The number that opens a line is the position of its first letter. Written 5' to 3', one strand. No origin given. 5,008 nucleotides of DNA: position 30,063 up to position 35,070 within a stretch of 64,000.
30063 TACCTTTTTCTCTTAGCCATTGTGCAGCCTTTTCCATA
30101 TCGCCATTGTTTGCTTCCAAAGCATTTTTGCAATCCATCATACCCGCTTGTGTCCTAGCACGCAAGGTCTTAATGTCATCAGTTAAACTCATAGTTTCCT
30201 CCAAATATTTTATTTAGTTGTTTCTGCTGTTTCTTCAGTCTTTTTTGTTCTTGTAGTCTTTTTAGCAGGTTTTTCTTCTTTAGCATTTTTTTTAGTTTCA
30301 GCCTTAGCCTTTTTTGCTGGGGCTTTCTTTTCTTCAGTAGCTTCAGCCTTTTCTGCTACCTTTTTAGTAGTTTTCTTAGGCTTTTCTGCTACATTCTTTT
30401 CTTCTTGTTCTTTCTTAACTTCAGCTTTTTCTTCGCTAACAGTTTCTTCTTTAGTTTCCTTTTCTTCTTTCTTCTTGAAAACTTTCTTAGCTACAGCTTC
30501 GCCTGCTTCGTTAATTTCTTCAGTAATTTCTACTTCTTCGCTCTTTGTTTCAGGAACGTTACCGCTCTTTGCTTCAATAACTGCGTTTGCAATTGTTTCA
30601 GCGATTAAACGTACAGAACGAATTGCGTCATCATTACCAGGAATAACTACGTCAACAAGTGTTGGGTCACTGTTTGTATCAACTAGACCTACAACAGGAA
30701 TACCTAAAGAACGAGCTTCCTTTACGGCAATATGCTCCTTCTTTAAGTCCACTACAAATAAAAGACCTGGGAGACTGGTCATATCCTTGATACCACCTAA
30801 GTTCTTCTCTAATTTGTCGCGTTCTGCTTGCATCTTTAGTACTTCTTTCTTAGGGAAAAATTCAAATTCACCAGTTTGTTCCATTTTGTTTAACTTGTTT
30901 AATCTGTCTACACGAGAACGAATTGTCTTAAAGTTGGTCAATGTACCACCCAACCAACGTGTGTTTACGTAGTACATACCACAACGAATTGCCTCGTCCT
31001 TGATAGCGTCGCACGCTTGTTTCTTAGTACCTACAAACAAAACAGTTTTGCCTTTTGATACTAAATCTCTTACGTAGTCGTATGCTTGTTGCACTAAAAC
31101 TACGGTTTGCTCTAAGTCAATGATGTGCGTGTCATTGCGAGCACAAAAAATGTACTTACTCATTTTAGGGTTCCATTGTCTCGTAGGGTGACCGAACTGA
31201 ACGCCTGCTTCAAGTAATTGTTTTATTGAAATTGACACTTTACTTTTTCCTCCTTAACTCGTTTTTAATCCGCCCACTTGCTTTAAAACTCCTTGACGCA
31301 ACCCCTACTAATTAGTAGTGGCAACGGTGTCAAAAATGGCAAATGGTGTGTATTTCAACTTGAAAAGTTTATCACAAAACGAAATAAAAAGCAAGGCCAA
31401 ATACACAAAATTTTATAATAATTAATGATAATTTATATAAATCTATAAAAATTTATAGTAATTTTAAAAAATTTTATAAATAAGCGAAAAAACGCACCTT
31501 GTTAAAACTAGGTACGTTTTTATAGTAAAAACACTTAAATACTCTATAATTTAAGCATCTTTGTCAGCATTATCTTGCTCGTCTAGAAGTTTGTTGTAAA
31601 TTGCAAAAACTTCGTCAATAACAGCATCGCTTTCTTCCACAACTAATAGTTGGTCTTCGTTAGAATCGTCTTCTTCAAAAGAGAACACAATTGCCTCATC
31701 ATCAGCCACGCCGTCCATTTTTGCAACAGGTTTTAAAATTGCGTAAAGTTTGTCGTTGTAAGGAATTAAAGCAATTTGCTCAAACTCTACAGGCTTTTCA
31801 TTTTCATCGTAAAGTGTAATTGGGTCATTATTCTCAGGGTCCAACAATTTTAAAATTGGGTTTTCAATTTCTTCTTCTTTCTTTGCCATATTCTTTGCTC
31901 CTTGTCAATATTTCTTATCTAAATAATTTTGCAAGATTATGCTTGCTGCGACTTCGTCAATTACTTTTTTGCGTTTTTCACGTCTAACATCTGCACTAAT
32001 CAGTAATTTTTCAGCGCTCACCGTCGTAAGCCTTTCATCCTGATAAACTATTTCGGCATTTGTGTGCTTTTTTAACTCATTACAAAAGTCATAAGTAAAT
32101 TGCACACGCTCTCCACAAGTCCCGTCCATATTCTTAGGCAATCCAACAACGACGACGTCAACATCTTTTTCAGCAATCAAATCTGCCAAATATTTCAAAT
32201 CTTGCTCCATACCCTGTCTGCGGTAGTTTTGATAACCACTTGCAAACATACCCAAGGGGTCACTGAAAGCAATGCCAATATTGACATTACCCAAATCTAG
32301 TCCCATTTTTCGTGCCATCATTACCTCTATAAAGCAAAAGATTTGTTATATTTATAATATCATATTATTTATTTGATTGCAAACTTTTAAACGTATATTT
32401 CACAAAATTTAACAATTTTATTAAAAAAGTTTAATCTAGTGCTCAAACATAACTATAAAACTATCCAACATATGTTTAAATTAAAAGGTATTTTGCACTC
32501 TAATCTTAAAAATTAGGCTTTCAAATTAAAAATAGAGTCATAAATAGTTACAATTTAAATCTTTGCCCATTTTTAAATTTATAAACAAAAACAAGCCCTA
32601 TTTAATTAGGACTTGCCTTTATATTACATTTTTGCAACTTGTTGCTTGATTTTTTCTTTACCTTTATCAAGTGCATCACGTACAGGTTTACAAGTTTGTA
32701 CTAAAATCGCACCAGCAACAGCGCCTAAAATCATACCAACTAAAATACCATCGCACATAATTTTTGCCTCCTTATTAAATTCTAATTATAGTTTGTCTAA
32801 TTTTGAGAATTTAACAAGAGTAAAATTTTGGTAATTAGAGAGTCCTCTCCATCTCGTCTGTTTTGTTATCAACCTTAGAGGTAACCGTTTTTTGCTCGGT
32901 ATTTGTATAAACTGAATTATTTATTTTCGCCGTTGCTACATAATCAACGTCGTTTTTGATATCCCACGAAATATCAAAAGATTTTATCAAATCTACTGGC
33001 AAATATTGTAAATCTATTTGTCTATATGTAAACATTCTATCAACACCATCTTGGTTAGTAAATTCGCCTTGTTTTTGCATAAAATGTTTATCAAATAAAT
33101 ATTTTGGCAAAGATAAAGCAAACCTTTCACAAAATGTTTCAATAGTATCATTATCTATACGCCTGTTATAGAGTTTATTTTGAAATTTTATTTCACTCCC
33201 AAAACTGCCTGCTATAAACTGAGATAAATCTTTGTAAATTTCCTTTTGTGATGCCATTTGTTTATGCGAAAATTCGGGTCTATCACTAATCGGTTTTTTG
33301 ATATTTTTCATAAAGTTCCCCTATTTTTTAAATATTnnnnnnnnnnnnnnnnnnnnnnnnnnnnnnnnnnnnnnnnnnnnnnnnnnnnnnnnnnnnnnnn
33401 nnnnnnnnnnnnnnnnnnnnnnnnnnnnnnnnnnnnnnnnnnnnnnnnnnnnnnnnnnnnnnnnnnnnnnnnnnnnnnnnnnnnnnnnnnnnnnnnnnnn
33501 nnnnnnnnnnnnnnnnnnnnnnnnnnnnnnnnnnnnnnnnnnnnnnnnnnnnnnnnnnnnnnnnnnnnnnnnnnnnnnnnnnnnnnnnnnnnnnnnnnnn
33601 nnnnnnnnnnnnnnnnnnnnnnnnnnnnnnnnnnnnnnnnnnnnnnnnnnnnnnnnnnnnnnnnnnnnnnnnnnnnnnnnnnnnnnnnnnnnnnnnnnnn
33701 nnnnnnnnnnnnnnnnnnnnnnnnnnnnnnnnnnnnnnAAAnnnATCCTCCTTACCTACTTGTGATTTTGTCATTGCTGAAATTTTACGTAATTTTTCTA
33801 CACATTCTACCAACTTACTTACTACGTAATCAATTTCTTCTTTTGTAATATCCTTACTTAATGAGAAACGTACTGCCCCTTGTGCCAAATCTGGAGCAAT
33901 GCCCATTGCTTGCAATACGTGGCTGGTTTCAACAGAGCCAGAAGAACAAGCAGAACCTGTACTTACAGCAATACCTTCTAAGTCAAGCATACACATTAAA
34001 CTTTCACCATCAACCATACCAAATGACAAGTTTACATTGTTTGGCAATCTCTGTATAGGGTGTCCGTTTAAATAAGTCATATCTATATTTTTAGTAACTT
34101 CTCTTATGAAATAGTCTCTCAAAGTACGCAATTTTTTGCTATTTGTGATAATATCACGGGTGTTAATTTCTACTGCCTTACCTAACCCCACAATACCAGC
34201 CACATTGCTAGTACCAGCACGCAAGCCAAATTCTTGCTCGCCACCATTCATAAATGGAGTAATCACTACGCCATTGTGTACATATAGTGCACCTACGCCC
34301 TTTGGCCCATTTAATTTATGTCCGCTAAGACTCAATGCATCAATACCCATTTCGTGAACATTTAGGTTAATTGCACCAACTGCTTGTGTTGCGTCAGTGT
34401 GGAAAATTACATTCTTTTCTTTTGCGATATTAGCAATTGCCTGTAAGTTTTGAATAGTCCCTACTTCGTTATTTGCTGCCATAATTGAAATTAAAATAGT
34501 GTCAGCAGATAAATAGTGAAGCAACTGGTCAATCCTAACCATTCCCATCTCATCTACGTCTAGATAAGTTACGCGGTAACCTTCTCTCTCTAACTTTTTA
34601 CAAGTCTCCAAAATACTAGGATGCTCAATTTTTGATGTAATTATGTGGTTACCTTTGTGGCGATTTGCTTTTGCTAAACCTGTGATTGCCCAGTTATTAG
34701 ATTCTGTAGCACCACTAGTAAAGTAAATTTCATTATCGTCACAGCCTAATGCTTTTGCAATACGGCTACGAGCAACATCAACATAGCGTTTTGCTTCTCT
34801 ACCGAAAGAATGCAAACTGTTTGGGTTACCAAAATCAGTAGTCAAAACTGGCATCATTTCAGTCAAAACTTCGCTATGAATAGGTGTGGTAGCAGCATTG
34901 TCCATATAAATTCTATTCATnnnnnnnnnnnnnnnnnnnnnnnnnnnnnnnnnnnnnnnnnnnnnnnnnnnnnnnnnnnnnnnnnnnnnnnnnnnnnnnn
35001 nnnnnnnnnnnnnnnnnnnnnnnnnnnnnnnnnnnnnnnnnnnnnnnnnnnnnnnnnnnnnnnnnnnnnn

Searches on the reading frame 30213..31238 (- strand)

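Call 72: search_protein_families(library=pfam, proteins=[window:30213-31238:-], max_evalue=1e-8)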
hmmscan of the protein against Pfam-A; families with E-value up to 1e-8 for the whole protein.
window:30213-31238:- (342 aa): 1 family
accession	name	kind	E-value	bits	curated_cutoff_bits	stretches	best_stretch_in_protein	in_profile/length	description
PF00318.25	Ribosomal_S2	-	5.5e-97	323.7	26.1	1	8-222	1-215/216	Ribosomal protein S2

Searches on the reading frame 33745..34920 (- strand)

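Call 72: search_protein_families(library=pfam, proteins=[window:33745-34920:-], max_evalue=1e-8)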
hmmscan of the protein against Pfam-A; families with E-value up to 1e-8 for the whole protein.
window:33745-34920:- (392 aa): 1 family
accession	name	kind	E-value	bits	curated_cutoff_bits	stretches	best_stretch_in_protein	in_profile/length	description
PF00266.25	Aminotran_5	-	4.3e-81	273.2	21.5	1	4-366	1-371/371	Aminotransferase class-V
